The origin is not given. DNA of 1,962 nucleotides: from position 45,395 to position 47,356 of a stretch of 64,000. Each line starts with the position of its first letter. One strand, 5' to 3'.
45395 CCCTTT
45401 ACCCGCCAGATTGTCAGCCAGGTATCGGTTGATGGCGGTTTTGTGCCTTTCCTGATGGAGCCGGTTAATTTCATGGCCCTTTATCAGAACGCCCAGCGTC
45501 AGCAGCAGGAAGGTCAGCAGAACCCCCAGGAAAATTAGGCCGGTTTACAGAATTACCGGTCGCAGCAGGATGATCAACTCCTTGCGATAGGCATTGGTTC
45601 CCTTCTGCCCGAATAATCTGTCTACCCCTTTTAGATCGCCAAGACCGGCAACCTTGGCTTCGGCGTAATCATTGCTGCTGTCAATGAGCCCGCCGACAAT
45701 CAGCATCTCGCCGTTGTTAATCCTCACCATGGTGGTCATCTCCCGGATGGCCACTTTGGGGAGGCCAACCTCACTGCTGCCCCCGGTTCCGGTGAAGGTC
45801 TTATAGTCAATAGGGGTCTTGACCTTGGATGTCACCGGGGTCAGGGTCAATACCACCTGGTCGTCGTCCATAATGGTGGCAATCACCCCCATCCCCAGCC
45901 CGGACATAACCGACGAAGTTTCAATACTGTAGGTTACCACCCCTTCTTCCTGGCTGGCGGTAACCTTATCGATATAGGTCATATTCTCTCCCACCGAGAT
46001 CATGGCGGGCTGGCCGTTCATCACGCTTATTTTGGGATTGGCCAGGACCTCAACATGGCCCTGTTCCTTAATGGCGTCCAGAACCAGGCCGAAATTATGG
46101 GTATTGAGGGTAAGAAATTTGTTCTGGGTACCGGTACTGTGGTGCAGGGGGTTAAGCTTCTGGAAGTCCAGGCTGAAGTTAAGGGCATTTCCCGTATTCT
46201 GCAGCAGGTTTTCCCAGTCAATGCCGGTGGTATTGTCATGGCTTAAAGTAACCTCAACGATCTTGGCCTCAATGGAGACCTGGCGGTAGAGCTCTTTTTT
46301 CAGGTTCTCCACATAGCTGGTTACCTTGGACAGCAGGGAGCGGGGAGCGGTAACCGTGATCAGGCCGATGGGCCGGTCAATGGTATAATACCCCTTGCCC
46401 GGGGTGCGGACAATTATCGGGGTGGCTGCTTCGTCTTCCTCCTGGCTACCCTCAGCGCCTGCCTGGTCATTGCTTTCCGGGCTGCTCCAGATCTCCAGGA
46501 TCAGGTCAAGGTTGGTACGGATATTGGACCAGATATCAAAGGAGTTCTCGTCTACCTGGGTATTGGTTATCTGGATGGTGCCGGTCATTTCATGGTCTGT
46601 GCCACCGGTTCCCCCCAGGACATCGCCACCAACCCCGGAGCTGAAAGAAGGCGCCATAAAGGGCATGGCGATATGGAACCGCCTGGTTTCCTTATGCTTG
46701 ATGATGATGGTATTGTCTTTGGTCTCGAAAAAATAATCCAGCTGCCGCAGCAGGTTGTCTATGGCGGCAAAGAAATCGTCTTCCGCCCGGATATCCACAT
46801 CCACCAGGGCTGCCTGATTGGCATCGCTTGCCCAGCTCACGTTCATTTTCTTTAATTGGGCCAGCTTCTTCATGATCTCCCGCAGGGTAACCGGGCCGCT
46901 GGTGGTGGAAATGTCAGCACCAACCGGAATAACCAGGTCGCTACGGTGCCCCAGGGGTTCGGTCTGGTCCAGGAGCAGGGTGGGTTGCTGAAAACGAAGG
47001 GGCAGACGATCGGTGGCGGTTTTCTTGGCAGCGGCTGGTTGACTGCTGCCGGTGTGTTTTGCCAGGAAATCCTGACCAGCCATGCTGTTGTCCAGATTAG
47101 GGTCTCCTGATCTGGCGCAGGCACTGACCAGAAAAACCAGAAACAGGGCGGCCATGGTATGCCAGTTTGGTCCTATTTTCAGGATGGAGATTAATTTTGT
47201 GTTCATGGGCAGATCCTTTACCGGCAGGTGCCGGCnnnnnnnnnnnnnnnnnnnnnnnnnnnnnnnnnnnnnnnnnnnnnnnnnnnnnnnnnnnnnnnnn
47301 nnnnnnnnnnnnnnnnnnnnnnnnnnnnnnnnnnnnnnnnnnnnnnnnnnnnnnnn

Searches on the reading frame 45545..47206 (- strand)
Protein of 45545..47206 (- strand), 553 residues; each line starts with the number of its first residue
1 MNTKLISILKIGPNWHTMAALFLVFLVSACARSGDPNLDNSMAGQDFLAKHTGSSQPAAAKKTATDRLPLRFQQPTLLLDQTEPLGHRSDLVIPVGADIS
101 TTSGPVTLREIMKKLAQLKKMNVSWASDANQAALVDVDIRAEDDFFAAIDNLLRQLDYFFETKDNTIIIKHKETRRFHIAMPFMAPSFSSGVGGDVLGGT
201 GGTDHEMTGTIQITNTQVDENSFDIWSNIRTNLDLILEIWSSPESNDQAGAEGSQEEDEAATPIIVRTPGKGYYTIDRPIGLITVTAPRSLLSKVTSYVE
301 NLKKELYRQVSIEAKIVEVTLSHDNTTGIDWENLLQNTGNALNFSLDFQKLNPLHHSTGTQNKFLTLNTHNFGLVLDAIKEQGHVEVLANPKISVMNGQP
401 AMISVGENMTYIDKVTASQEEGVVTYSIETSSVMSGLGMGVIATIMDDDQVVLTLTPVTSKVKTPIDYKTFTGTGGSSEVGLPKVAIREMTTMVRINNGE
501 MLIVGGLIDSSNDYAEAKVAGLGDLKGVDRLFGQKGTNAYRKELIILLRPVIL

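Call 3: search_protein_families(library=pfam, proteins=[window:45545-47206:-], max_evalue=0.1)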
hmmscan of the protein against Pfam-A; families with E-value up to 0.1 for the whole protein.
window:45545-47206:- (553 aa): 2 families
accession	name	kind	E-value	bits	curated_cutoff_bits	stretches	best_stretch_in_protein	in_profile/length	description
PF00263.26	Secretin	-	9.1e-31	107.2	27.5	1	378-553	1-168/169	Bacterial type II and III secretion system protein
PF10671.14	TcpQ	-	0.02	15.4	27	1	107-157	10-58/80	Toxin co-regulated pilus biosynthesis protein Q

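Call 4: search_protein_families(library=ncbifam, proteins=[window:45545-47206:-], max_evalue=0.1)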
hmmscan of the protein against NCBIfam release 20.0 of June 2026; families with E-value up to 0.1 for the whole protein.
window:45545-47206:- (553 aa): 9 families
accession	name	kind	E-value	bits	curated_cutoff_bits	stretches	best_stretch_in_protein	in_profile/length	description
TIGR02519.1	pilus_MshL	equivalog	3e-72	243.1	250.2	1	274-553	1-290/290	pilus (MSHA type) biogenesis protein MshL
TIGR02517.1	type_II_gspD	equivalog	5e-32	111.1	351.35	1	285-553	314-590/600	type II secretion system secretin GspD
TIGR02520.1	pilus_B_mal_scr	equivalog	1.3e-31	109.8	287.65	1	268-552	233-513/513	PilN family type IVB pilus formation outer membrane protein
TIGR02515.1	IV_pilus_PilQ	subfamily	8.9e-26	90.8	284.35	1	270-553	133-427/428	type IV pilus secretin PilQ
NF010083.0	PRK13568.1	equivalog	8.4e-19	67.6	554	1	280-551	160-415/419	DNA uptake porin HofQ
TIGR02516.1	type_III_yscC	equivalog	1.3e-15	56.9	238.45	1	297-552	224-460/463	type III secretion system outer membrane ring subunit SctC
NF007851.2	PRK10560.1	exception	1.3e-13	50.5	598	1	271-552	143-408/412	DNA uptake porin HofQ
NF042912.1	Amuc_1098_fam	equivalog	2.8e-13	48.8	750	2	478-549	721-792/805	Amuc_1098 family type IV pilus outer membrane protein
NF011873.0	PRK15346.1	equivalog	6.4e-12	44.9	524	1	299-536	263-477/499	EscC/YscC/HrcC family type III secretion system outer membrane ring protein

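Call 13: find_homologous_proteins(query=window:45545-47206:-, max_evalue=0.001)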
Query window:45545-47206:- (553 aa): 1384 proteins with E <= 0.001 among 8000 candidates; the best 120 are listed.
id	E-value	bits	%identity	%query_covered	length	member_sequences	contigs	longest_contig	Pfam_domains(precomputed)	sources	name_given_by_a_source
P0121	0.0e+0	1223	100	100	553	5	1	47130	PF00263.27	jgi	-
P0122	0.0e+0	1048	86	98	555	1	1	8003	PF00263.27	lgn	-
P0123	3.0e-223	760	66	97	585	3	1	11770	PF00263.27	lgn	-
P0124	1.3e-222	758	66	96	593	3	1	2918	PF00263.27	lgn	-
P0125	7.7e-221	753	64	97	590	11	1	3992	PF00263.27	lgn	-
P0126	2.2e-219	748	65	97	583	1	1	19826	PF00263.27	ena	-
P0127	2.4e-219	748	65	97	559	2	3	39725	PF00263.27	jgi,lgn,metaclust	metaclust:\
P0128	7.2e-219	746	65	97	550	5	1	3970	PF00263.27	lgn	-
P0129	1.9e-218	745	65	97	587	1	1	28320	PF00263.27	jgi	-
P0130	9.5e-218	742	65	97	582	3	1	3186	PF00263.27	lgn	-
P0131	2.5e-217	741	64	97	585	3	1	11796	PF00263.27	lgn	-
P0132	4.8e-217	740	64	97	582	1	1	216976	PF00263.27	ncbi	ncbi:MAG: type II and III secretion system protein [Pseudomonadota bacterium]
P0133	2.6e-216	738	64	96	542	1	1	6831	PF00263.27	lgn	-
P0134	3.1e-216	737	64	97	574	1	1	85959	PF00263.27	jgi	jgi:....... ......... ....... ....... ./MSHA biogenesis protein MshL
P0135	3.9e-216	737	65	96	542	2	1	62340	PF00263.27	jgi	-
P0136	2.1e-215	735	65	96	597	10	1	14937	PF00263.27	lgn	-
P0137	8.1e-215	733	64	97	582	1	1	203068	PF00263.27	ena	-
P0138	3.5e-214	731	64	95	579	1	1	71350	PF00263.27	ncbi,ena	-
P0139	3.7e-214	730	65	96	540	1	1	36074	PF00263.27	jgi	-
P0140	1.1e-213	729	63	95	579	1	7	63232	PF00263.27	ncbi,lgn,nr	ncbi:MAG: type II and III secretion system protein [Desulfobulbaceae bacterium]|nr:type II and III s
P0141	8.5e-212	723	65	94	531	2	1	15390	PF00263.27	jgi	jgi:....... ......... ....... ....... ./MSHA biogenesis protein MshL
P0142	1.2e-209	716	63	96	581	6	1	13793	PF00263.27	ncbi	-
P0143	2.9e-208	711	63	97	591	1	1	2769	PF00263.27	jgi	jgi:MSHA type pilus biogenesis protein MshL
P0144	1.7e-207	709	62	96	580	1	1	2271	PF00263.27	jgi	-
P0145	1.9e-204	698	59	97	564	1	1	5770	PF00263.27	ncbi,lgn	-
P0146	1.2e-203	696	60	97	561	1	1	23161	PF00263.27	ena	-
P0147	2.5e-203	695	61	95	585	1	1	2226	PF00263.27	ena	-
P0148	3.8e-201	688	61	97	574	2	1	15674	PF00263.27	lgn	-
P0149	7.3e-198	677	58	97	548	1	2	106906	PF00263.27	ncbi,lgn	ncbi:MAG: type II and III secretion system protein [Desulfurivibrionaceae bacterium]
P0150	3.9e-193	661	69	80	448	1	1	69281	PF00263.27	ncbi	ncbi:MAG: type II and III secretion system protein [Thermodesulfobacteriota bacterium]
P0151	1.2e-191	656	69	80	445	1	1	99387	PF00263.27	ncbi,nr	ncbi:MAG: type II and III secretion system protein [Proteobacteria bacterium]|nr:type II and III sec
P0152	5.1e-189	648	60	88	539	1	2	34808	PF00263.27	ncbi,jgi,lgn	-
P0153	4.4e-184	631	53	96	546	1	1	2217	PF00263.27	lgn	-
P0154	3.2e-183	628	60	88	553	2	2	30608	PF00263.27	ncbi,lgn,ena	-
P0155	3.4e-183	628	56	97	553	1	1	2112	PF00263.27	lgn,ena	-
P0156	2.1e-182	626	59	88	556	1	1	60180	PF00263.27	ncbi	-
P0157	1.5e-180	620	58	88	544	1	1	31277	PF00263.27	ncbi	ncbi:MAG: type II and III secretion system protein [Thermodesulfobacteriota bacterium]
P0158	2.5e-180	619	63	82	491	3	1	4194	PF00263.27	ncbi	ncbi:MAG: hypothetical protein ACQES8_08675, partial [Thermodesulfobacteriota bacterium]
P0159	1.3e-172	593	53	95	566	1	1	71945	PF00263.27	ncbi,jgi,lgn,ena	-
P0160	1.2e-171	590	53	95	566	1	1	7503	PF00263.27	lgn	-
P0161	3.3e-171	589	52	95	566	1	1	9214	PF00263.27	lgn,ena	-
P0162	6.6e-171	588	55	99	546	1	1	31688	PF00263.27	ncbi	-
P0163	2.7e-170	586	54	89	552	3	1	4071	PF00263.27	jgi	-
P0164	5.7e-170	585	53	96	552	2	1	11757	PF00263.27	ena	-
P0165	1.0e-169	584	54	99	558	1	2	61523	PF00263.27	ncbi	-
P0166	1.7e-169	583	53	99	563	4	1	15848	PF00263.27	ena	-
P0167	2.3e-169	583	50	98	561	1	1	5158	PF00263.27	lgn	-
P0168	2.5e-169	583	53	96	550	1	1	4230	PF00263.27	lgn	-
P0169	4.0e-169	582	52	96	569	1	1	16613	PF00263.27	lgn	-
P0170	5.4e-169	581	50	98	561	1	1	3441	PF00263.27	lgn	-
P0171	6.1e-169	581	53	96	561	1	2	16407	PF00263.27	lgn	-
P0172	2.9e-168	579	54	96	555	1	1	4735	PF00263.27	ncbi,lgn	-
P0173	2.9e-168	579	52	95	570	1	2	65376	PF00263.27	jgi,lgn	jgi:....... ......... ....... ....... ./MSHA biogenesis protein MshL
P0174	4.1e-168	579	52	97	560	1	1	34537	PF00263.27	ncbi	-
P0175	1.7e-167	577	52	99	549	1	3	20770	PF00263.27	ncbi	-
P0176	4.6e-167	575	52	97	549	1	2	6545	PF00263.27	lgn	-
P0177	5.0e-167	575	52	96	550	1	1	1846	PF00263.27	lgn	-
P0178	1.4e-166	574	55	88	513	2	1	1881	PF00263.27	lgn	-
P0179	2.3e-166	573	52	93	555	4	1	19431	PF00263.27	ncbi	-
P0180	7.0e-166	571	50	96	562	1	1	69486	PF00263.27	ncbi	ncbi:MAG: type II and III secretion system protein [Thermodesulfobacteriota bacterium]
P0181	9.6e-166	571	52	97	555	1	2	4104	PF00263.27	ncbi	-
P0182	9.6e-166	571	54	97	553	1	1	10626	PF00263.27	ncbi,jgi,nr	ncbi:MAG: type II and III secretion system protein [Deltaproteobacteria bacterium]|nr:type II and II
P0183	1.2e-165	570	52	95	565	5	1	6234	PF00263.27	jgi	jgi:MSHA type pilus biogenesis protein MshL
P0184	1.4e-165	570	52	90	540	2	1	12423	PF00263.27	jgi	-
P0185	1.4e-165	570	52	97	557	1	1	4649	PF00263.27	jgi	jgi:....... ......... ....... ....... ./MSHA biogenesis protein MshL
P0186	3.5e-165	569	51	97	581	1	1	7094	PF00263.27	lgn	-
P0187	1.1e-163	564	52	97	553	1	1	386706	PF00263.27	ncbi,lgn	ncbi:pilus (MSHA type) biogenesis protein MshL [Desulfobacterota bacterium M19]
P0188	1.1e-163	564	53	93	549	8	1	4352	PF00263.27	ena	-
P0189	1.1e-163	564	51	96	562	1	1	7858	PF00263.27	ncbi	-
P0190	1.2e-163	564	51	97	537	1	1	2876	PF00263.27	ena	-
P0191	1.4e-163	564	52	97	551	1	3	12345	PF00263.27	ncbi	-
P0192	1.6e-163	563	49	97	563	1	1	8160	PF00263.27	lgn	-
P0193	3.4e-163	562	50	97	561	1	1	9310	PF00263.27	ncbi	-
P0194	3.4e-163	562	52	97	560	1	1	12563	PF00263.27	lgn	-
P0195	1.3e-162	560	50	97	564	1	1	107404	PF00263.27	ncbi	-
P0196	1.3e-162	560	51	99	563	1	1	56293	PF00263.27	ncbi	-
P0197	2.9e-162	559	54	96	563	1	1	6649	PF00263.27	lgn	-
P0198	7.8e-162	558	53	97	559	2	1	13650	PF00263.27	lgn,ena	-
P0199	9.0e-162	558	53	90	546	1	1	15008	PF00263.27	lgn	-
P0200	2.0e-161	556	51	97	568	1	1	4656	PF00263.27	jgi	-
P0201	4.3e-161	555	52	93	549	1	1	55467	PF00263.27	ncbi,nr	ncbi:MAG: type II and III secretion system protein [Thermodesulfobacteriota bacterium]|nr:type II an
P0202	6.2e-161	555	55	88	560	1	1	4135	PF00263.27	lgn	-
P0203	4.3e-160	552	51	95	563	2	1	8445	PF00263.27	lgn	-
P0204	6.0e-160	552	55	88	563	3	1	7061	PF00263.27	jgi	-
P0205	3.6e-159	549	48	97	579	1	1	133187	PF00263.27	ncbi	-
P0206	5.1e-159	549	53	91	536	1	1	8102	PF00263.27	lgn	-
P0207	5.5e-159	548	52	97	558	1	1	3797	PF00263.27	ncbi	-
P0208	6.5e-159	548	54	92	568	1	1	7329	PF00263.27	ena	-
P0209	1.6e-158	547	48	98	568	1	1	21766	PF00263.27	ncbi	-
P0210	5.0e-158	545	52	96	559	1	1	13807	PF00263.27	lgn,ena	-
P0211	5.3e-158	545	49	97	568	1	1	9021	PF00263.27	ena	-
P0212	1.8e-157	543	49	96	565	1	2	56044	PF00263.27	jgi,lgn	jgi:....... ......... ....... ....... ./MSHA biogenesis protein MshL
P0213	2.7e-157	543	53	88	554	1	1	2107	PF00263.27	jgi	jgi:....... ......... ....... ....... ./MSHA biogenesis protein MshL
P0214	5.1e-157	542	51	97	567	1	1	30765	PF00263.27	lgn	-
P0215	5.3e-157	542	51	97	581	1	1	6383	PF00263.27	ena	-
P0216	1.4e-156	541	50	90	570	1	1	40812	PF00263.27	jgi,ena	-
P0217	2.1e-156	540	52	88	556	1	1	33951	PF00263.27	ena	-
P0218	9.4e-156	538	50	96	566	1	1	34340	PF00263.27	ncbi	-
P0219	1.7e-155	537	51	96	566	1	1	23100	PF00263.27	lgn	-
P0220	1.7e-155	537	50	96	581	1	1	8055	PF00263.27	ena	-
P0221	1.8e-155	537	51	92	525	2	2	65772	PF00263.27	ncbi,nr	ncbi:MAG: type II and III secretion system protein [Proteobacteria bacterium]|nr:type II and III sec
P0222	3.2e-155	536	49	97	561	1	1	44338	PF00263.27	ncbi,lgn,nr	ncbi:MAG: pilus (MSHA type) biogenesis protein MshL [Proteobacteria bacterium]|nr:pilus (MSHA type) 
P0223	5.7e-155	535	49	97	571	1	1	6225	PF00263.27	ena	-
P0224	1.1e-154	534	51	95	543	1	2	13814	PF00263.27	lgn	-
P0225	1.6e-154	534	51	90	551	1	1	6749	PF00263.27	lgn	-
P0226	2.0e-154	533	48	95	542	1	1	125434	PF00263.27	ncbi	ncbi:MAG: type II and III secretion system protein [Thermodesulfobacteriota bacterium]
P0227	2.1e-154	533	49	97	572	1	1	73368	PF00263.27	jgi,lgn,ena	-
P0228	3.3e-154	533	50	97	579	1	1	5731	PF00263.27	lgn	-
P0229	3.4e-154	533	49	97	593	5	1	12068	PF00263.27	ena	-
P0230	5.8e-154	532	50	99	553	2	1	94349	PF00263.27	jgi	-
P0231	6.6e-154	532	48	96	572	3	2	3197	PF00263.27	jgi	jgi:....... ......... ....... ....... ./MSHA biogenesis protein MshL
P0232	1.2e-153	531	50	97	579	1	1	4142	PF00263.27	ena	-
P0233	1.9e-153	530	53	88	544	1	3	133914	PF00263.27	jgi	jgi:MSHA type pilus biogenesis protein MshL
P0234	2.1e-153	530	48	97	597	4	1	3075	PF00263.27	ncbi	-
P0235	2.8e-153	530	49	96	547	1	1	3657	PF00263.27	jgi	jgi:MSHA type pilus biogenesis protein MshL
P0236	6.5e-153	528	49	98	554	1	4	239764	PF00263.27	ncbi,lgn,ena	-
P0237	6.9e-153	528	48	58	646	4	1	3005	PF00263.27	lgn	-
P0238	1.1e-152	528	50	96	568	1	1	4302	PF00263.27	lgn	-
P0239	1.2e-152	528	52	91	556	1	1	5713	PF00263.27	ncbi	ncbi:MAG: pilus (MSHA type) biogenesis protein MshL [Thermodesulfobacteriota bacterium]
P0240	2.7e-152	526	51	97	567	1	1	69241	PF00263.27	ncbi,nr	ncbi:MAG: pilus (MSHA type) biogenesis protein MshL [Desulfobulbaceae bacterium]|nr:pilus (MSHA type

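Call 23: search_solved_structures(query=A2, max_evalue=0.01, show_alignments=2)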
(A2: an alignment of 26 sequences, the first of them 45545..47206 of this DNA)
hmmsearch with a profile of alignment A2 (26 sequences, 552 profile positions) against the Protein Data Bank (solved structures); distinct sequences matched with E-value up to 0.01: 23.
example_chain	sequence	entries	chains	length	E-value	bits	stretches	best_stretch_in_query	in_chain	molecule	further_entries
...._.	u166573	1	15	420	8.2e-28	100.2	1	286-551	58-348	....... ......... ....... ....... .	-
5wq8_A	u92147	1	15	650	3.6e-27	98.1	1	286-551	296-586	Type II secretion system protein D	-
6i1y_A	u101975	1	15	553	3.2e-26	94.9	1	286-551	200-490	General secretion pathway protein GspD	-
5wq9_A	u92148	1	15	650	3.8e-26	94.7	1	286-551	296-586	Type II secretion system protein D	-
9sh1_A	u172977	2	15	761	8.2e-26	93.6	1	263-551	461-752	Type IV pilus biogenesis and competence protein PilQ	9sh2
4av2_A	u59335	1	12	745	2.9e-24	88.5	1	264-551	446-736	TYPE IV PILUS BIOGENESIS AND COMPETENCE PROTEIN PILQ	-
9u5s_A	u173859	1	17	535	2e-23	85.8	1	272-519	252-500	Outer membrane lipoprotein BfpB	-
6i1x_A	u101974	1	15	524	2.6e-22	82.1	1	283-551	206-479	Type II secretion system protein D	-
5w68_A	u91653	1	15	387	4.6e-22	81.2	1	285-551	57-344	Putative type II secretion protein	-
5wln_G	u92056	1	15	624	7.8e-22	80.5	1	309-551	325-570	Type II secretion system protein D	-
6hcg_A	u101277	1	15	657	1.5e-21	79.6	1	285-551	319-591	Type II secretion system protein D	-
5wq7_A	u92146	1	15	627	1.6e-21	79.5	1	283-551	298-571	Putative type II secretion system protein D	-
5zdh_A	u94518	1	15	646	2.1e-21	79.1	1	285-551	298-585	Type II secretion system protein D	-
9x0w_A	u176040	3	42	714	3.8e-21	78.2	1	373-552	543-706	Fimbrial assembly protein PilQ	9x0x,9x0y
6ve2_A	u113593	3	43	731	4.1e-21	78.1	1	373-552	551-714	Fimbrial assembly protein PilQ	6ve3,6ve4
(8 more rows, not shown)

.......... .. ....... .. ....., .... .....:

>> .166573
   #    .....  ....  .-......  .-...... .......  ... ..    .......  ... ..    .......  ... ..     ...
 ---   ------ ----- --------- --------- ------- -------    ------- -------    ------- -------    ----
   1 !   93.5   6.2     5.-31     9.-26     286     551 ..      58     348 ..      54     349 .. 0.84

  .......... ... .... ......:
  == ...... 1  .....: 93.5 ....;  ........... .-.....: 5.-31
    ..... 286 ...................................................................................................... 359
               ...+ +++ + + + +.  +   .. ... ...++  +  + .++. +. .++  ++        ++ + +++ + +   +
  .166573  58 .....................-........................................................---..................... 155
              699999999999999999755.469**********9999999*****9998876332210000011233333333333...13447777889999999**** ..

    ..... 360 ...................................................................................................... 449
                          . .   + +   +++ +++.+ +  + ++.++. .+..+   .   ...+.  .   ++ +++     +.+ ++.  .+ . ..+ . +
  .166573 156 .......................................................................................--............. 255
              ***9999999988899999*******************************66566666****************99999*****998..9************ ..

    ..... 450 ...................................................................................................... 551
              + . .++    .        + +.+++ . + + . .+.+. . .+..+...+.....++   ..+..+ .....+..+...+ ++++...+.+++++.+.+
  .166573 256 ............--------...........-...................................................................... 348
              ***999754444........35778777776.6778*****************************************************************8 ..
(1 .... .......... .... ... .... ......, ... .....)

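Call 26: predict_structure(alignment_id=A2)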
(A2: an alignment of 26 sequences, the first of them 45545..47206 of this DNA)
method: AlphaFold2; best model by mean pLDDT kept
length: 553 residues; sequences in the alignment: 26
mean_pLDDT: 58.7   pTM: 0.40
mean pLDDT of the five models: 58.7, 57.1, 56.6, 55.7, 53.8
residues with pLDDT >= 90: 0; 70-90: 208; 50-70: 140; < 50: 205
segments of 3 or more residues with pLDDT < 50: 1-11, 31-44, 52-69, 71-90, 182-222, 240-269, 337-363, 474-477, 480-489, 509-520, 533-538
pLDDT, mean of each block of 10 residues (from residue 1): 38 67 70 40 52 37 37 38 36 72 76 84 80 78 80 77 79 77 39 33 34 39 66 70 33 30 40 72 78 84 78 78 57 54 40 34 52 72 73 75 62 57 57 59 74 65 52 49 48 72 61 43 51 49 75 80
secondary structure, 60 per line:
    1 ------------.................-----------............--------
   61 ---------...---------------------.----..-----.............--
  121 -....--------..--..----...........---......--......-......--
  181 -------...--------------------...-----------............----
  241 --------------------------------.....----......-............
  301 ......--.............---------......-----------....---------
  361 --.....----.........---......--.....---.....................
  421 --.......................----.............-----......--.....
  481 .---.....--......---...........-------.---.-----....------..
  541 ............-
elements in order: H13-29 H41-52 H108-118 E122-125 H145-154 E158-163 E166-171 E173-178 E188-190 E211-213 H225-236 E273-277 E282-287 H289-306 E309-321 H331-336 H348-351 E363-367 H372-380 E384-389 E392-396 E400-420 E423-445 E450-462 E468-473 E476-481 E485-489 E492-497 E501-511 H529-532 E539-552
